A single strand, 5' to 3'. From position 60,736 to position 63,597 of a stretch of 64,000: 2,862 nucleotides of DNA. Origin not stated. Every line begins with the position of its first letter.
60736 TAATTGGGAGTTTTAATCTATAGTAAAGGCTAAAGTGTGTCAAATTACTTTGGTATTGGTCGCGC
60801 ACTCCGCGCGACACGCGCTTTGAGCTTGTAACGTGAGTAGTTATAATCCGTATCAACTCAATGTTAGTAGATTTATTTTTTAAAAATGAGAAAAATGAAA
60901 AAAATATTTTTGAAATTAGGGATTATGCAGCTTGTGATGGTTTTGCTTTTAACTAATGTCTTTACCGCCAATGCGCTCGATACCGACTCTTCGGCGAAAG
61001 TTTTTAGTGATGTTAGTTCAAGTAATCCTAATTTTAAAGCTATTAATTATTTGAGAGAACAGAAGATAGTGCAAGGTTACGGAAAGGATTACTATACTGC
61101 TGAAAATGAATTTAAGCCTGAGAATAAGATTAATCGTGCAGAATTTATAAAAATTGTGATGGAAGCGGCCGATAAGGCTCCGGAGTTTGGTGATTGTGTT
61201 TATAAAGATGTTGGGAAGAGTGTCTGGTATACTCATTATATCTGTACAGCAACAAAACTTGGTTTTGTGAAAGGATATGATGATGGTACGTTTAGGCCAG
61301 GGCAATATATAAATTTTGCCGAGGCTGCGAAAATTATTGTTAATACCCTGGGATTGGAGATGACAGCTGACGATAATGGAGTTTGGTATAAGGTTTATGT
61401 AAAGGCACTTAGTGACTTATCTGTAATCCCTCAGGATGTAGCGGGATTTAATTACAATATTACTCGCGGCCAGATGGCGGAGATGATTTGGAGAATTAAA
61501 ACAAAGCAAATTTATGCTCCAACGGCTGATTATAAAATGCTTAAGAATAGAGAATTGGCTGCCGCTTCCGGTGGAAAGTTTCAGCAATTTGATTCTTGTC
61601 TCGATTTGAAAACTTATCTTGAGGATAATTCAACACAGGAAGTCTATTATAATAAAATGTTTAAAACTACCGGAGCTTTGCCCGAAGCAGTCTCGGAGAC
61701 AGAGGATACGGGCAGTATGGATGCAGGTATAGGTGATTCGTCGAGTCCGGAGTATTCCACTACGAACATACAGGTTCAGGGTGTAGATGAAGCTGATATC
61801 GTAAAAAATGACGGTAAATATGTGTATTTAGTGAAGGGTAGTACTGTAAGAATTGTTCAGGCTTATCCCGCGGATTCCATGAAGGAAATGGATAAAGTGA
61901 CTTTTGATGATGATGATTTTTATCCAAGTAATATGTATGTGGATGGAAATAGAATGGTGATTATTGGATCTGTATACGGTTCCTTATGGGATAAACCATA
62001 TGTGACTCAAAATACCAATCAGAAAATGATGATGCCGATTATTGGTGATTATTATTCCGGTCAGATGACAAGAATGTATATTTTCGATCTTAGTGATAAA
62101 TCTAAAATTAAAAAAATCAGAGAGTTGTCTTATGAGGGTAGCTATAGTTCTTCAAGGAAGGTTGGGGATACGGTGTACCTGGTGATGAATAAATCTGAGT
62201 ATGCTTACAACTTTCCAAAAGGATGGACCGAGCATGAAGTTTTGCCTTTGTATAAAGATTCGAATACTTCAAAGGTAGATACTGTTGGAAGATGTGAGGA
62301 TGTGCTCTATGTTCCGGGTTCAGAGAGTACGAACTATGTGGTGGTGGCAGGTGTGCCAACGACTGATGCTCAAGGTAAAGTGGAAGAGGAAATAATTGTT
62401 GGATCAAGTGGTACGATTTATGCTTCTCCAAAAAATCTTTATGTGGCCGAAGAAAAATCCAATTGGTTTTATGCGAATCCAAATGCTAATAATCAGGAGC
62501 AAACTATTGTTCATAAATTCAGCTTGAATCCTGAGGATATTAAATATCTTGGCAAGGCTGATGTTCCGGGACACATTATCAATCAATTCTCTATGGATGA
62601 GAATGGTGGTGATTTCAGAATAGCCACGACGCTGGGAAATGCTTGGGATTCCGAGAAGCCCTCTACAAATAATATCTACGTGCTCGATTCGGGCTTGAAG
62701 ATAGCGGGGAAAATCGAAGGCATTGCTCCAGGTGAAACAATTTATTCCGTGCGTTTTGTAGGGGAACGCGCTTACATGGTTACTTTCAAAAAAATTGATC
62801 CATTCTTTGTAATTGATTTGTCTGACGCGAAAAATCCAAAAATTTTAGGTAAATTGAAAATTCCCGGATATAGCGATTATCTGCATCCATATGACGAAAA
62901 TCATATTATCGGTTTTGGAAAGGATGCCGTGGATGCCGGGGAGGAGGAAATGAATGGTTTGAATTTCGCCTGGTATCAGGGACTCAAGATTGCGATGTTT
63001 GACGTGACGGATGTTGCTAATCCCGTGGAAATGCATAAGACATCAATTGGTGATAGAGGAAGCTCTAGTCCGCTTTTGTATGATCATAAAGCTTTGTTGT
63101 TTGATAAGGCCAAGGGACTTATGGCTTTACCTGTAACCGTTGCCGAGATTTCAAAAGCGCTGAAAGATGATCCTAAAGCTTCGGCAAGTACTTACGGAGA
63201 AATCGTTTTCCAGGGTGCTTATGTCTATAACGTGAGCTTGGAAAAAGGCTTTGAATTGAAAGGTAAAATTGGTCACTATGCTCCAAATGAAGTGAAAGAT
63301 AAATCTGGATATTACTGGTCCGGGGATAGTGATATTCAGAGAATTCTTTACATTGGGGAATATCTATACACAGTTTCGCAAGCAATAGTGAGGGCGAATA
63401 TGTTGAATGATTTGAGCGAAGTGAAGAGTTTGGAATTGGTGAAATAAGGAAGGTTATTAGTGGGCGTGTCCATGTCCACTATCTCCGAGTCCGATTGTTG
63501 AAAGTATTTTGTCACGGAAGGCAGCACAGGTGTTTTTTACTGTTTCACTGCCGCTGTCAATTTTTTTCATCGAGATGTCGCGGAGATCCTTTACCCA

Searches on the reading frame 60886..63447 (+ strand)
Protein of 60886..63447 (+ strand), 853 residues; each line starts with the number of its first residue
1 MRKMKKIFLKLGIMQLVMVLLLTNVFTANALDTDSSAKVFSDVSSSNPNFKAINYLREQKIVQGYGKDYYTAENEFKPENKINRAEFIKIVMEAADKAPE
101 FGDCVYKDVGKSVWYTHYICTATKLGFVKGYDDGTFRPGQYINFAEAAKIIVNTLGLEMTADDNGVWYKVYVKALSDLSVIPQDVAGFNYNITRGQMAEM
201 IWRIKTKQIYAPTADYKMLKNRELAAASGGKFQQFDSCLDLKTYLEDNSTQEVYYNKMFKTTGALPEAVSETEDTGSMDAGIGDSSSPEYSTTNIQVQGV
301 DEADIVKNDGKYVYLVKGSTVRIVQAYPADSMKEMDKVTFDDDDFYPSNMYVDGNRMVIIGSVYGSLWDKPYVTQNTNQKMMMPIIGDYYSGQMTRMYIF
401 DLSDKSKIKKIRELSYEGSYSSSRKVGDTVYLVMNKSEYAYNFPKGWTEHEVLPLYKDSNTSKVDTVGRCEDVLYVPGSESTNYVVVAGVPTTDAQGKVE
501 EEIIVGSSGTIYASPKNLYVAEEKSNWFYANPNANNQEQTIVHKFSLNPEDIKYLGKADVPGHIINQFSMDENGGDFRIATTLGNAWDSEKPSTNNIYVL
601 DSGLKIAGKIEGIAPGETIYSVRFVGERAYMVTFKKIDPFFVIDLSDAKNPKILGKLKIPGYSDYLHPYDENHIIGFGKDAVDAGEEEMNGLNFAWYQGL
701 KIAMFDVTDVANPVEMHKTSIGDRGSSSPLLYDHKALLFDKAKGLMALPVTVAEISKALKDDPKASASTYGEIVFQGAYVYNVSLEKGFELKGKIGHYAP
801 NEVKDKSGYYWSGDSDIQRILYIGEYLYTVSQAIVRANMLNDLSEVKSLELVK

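Call 11: search_protein_families(library=pfam, proteins=[window:60886-63447:+], max_evalue=0.00001)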
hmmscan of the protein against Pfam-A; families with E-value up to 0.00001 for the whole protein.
window:60886-63447:+ (853 aa): 2 families
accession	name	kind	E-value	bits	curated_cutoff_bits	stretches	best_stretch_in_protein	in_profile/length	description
PF09826.15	Beta_propel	-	3.3e-171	570.9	22.4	1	290-842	1-494/495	Beta propeller domain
PF00395.25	SLH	-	1.1e-22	80.1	20.8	2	106-148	2-44/44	S-layer homology domain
